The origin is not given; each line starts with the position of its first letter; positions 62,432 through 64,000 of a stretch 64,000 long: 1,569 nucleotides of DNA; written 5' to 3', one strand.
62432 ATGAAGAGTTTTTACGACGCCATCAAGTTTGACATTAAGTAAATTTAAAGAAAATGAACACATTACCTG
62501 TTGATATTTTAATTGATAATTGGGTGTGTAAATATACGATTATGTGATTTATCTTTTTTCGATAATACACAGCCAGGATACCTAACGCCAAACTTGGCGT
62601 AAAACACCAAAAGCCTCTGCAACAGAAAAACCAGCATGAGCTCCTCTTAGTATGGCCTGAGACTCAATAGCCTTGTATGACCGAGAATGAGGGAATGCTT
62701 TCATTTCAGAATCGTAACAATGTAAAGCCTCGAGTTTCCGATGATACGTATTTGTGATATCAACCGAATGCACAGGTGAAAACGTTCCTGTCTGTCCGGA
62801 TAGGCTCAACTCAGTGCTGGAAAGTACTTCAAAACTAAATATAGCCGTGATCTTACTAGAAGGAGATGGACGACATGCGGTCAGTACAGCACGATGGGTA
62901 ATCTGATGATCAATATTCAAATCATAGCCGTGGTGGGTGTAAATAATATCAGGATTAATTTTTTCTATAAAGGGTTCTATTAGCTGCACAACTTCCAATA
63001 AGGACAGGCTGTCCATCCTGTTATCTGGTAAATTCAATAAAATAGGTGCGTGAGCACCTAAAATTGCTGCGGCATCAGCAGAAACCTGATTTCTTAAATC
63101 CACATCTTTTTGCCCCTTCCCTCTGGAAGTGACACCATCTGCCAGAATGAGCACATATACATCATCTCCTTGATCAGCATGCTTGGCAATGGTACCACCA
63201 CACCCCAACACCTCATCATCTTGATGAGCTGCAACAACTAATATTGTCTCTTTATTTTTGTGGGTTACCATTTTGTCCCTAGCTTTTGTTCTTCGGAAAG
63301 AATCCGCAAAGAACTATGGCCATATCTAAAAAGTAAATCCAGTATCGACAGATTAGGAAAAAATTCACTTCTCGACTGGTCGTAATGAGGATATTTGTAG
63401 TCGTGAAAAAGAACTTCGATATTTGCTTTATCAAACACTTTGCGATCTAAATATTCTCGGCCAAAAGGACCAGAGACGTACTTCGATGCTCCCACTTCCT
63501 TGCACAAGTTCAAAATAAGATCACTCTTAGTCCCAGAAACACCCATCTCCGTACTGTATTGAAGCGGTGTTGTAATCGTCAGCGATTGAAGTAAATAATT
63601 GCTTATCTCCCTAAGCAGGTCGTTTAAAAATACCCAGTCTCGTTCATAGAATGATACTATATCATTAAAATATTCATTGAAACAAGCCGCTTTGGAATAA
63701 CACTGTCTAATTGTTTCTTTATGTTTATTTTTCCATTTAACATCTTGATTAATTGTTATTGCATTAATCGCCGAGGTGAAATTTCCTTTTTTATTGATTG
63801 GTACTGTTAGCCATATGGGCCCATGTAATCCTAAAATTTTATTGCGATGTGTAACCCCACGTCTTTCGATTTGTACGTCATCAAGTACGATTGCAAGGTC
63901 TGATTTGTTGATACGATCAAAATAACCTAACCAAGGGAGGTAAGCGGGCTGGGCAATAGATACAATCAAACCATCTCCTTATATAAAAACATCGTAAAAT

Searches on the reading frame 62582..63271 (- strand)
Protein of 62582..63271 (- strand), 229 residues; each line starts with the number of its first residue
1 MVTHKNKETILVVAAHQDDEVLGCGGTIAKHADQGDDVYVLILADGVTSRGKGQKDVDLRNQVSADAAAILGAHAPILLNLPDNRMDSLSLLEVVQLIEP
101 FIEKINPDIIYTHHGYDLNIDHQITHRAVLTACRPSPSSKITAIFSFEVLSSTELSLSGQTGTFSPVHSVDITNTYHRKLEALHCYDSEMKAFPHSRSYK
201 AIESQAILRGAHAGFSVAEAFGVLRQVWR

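Call 6: search_protein_families(library=pfam, proteins=[window:62582-63271:-])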
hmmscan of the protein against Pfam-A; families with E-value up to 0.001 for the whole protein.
window:62582-63271:- (229 aa): 1 family
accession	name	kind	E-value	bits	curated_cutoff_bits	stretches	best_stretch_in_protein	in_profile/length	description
PF02585.22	PIG-L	-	1.6e-27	97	28.2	1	11-133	1-129/129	GlcNAc-PI de-N-acetylase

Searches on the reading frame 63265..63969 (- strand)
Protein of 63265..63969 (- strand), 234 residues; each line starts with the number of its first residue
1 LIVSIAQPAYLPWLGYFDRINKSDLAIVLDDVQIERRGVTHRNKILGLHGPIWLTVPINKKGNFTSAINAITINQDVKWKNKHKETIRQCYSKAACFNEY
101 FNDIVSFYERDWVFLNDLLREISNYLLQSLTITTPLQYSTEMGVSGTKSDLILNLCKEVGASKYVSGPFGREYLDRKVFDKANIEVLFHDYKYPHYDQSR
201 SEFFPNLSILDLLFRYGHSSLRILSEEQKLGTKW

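Call 6: search_protein_families(library=pfam, proteins=[window:63265-63969:-])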
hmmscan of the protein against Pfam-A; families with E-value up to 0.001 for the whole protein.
window:63265-63969:- (234 aa): 1 family
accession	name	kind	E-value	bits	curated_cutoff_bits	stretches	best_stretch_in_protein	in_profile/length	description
PF08889.16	WbqC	-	2.3e-69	234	21.3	1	7-222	1-217/218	WbqC-like protein family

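Call 40: search_protein_families(library=ncbifam, proteins=[window:63265-63969:-], max_evalue=0.00001)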
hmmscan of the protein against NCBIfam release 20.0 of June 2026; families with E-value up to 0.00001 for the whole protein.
window:63265-63969:- (234 aa): 0 families

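Call 85: find_encoding_contigs(protein=window:63265-63969:-, flank=10000, max_places=3)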
Protein window:63265-63969:- (234 aa): 19 contigs read that carry it; 3 places shown.
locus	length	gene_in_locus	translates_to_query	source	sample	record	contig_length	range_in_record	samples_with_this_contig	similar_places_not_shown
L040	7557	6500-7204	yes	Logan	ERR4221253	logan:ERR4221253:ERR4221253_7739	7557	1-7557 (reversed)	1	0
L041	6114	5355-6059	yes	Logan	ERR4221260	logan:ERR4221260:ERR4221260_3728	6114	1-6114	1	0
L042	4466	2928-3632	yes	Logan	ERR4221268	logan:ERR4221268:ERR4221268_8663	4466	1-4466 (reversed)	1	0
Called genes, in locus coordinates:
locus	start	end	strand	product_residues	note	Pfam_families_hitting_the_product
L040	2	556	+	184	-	?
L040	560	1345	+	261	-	PF02348:CTP_transf_3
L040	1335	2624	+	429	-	PF00202:Aminotran_3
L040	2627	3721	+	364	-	PF04101:Glyco_tran_28_C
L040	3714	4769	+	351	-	PF03102:NeuB, PF08666:SAF (faint)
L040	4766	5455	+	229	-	PF05724:TPMT (weak), PF13489:Methyltransf_23, PF01209:Ubie_methyltran (weak), PF02353:CMAS (weak), PF13847:Methyltransf_31, PF08241:Methyltransf_11, PF08242:Methyltransf_12, PF13649:Methyltransf_25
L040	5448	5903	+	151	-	PF13302:Acetyltransf_3, PF13420:Acetyltransf_4 (weak), PF00583:Acetyltransf_1, PF13508:Acetyltransf_7 (weak)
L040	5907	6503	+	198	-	PF13489:Methyltransf_23 (weak), PF07021:MetW (weak), PF13847:Methyltransf_31, PF08241:Methyltransf_11, PF08242:Methyltransf_12, PF13649:Methyltransf_25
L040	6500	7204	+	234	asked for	PF08889:WbqC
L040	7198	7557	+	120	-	?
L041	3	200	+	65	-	?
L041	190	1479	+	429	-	PF00202:Aminotran_3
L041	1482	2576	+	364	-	PF04101:Glyco_tran_28_C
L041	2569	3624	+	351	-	PF03102:NeuB, PF08666:SAF (faint)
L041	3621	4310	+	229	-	PF05724:TPMT (weak), PF13489:Methyltransf_23, PF01209:Ubie_methyltran (weak), PF02353:CMAS (weak), PF13847:Methyltransf_31, PF08241:Methyltransf_11, PF08242:Methyltransf_12, PF13649:Methyltransf_25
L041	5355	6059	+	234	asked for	PF08889:WbqC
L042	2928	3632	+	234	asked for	PF08889:WbqC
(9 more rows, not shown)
